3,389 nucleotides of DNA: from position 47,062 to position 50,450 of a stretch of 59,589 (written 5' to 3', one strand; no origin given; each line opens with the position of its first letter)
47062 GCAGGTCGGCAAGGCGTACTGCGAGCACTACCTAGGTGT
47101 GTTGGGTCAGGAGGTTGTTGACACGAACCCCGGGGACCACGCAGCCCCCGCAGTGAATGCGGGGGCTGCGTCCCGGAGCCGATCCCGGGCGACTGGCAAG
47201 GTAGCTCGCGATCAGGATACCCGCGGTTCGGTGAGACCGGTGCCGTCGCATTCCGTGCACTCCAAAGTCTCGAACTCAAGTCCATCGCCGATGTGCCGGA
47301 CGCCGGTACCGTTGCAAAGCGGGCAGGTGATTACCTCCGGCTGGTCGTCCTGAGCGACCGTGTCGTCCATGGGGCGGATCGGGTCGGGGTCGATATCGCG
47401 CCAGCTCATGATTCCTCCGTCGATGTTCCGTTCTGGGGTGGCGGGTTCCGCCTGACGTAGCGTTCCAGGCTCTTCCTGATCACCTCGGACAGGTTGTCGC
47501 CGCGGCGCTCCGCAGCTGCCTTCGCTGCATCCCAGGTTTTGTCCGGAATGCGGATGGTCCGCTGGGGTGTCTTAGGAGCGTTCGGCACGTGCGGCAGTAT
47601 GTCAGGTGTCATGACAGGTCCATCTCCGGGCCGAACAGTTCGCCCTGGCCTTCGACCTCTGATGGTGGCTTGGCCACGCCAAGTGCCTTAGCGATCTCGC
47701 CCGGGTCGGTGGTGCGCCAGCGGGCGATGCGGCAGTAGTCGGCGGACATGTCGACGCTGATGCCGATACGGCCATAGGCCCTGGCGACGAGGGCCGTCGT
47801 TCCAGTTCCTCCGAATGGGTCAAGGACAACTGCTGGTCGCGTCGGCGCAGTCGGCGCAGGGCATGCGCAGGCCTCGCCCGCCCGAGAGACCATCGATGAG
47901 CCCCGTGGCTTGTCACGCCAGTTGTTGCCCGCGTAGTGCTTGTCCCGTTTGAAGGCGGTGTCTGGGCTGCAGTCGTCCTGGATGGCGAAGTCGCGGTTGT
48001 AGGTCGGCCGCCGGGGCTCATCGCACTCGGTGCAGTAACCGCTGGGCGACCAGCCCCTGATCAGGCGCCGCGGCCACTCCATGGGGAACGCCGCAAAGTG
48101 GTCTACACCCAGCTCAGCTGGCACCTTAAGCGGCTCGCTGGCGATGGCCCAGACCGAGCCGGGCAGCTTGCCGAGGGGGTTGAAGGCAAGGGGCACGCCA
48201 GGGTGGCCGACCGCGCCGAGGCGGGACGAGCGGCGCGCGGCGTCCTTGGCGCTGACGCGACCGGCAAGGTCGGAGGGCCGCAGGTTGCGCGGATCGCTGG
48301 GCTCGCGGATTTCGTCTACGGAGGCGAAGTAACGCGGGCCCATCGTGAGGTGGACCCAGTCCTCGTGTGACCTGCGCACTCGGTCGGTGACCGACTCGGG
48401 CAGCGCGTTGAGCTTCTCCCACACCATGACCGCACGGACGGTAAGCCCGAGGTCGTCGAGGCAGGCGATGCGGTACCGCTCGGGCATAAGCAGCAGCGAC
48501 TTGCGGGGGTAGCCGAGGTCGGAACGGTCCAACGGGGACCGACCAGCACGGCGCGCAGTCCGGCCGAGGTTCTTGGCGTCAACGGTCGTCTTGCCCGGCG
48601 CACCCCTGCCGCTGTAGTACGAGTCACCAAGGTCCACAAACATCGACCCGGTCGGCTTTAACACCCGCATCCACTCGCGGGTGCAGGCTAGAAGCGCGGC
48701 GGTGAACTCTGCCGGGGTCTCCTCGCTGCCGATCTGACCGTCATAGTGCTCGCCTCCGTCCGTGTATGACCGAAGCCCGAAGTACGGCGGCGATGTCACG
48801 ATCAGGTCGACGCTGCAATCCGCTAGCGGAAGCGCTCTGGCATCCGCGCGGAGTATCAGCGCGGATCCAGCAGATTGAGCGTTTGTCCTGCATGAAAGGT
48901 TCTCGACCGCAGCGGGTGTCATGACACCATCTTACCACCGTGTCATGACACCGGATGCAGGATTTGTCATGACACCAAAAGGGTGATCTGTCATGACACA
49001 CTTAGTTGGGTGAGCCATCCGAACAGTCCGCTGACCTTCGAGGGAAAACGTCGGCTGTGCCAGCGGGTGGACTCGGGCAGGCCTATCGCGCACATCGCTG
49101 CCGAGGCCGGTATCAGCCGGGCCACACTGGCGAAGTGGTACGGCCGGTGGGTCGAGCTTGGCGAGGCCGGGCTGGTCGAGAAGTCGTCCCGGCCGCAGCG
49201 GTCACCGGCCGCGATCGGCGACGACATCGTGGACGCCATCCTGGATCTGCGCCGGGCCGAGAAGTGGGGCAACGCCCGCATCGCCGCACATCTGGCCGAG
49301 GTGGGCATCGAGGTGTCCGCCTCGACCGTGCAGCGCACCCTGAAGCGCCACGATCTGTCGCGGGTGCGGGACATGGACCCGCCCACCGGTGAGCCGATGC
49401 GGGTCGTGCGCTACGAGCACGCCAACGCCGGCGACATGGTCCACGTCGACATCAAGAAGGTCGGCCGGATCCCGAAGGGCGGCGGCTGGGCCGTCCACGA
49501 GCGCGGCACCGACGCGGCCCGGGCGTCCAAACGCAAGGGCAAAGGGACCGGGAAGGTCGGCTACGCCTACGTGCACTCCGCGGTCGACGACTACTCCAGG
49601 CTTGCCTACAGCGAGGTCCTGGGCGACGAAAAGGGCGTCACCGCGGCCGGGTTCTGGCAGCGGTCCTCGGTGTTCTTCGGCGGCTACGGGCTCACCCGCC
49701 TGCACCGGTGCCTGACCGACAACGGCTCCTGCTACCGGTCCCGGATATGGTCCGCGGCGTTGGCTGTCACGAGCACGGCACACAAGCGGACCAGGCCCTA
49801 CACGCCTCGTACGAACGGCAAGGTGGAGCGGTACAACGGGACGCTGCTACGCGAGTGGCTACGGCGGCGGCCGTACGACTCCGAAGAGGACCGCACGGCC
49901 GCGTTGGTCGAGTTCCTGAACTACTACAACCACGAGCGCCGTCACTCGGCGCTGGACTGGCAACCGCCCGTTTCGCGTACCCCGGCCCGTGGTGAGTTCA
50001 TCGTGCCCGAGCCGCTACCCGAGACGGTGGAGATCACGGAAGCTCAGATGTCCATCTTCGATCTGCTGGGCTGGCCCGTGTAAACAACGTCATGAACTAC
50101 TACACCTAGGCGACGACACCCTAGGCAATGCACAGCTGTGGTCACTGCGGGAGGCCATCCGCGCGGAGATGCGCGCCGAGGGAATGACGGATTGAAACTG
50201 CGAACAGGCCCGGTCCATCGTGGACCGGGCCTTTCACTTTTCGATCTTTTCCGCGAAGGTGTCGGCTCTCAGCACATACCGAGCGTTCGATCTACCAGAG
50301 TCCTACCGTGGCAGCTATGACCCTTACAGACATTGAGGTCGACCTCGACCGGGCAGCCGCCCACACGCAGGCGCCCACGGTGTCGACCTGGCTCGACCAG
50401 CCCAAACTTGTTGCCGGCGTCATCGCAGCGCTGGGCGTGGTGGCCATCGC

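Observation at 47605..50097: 24-bp-phased array of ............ palindromes tying together an RHH gene, a methyltransferase and the transposase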

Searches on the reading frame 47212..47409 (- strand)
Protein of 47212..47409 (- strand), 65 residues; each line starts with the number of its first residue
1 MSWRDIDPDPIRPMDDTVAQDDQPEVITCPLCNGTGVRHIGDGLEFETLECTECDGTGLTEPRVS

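Call 6: search_protein_families(library=pfam, proteins=[window:47212-47409:-], max_evalue=0.01)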
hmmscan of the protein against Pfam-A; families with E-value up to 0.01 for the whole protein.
window:47212-47409:- (65 aa): 3 families
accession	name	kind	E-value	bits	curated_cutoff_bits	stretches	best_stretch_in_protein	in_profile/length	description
PF00684.25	DnaJ_CXXCXGXG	-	0.00014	22.5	32.7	1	24-59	13-52/65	DnaJ central domain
PF17302.8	DUF5351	-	0.0038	17.9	27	0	28-37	19-28/29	Family of unknown function (DUF5351)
PF15777.11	Anti-TRAP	-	0.0046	17.4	32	0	28-59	12-41/59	Tryptophan RNA-binding attenuator protein inhibitory protein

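Call 60: search_protein_families(library=phrogs, proteins=[window:47212-47409:-], max_evalue=0.001)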
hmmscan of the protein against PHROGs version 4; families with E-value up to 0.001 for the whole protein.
window:47212-47409:- (65 aa): 4 families
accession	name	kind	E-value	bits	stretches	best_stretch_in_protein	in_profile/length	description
phrog_6060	-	transcription regulation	3.4e-07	31.1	0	45-62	34-50/61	anti-termination protein Q-like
phrog_8027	-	unknown function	1.7e-06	29.3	1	24-62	3-41/153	-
phrog_3931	-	unknown function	2.9e-05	25.1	0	27-37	45-55/59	-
phrog_26056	-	unknown function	0.00016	22.8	1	29-59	4-31/69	-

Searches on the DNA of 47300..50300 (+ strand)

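Call 7: search_dna_similar(query=window:47300-50300:+, collection=phages, mode=distant, max_rows=30)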
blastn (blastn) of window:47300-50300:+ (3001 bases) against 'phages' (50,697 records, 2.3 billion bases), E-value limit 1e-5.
Records with a match: 1; places in all: 1; records where one place covers at least 80% of the query: 0.
Best place of each record, by identity: 60-80% 1.
By first word of the organism name: Bacteriophage 1.
By host as written in the record: - 1.
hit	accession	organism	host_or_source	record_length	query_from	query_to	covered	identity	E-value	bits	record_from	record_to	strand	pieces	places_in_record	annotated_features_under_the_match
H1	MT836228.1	Bacteriophage sp.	human fecal samples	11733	2072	2190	4%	76.9%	2e-14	89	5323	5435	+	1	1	record has no annotation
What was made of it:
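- Tried and rejected: (5) A blastn search of the phage collection with the 3-kb locus gave only one irrelevant 119-bp hit (call 7).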
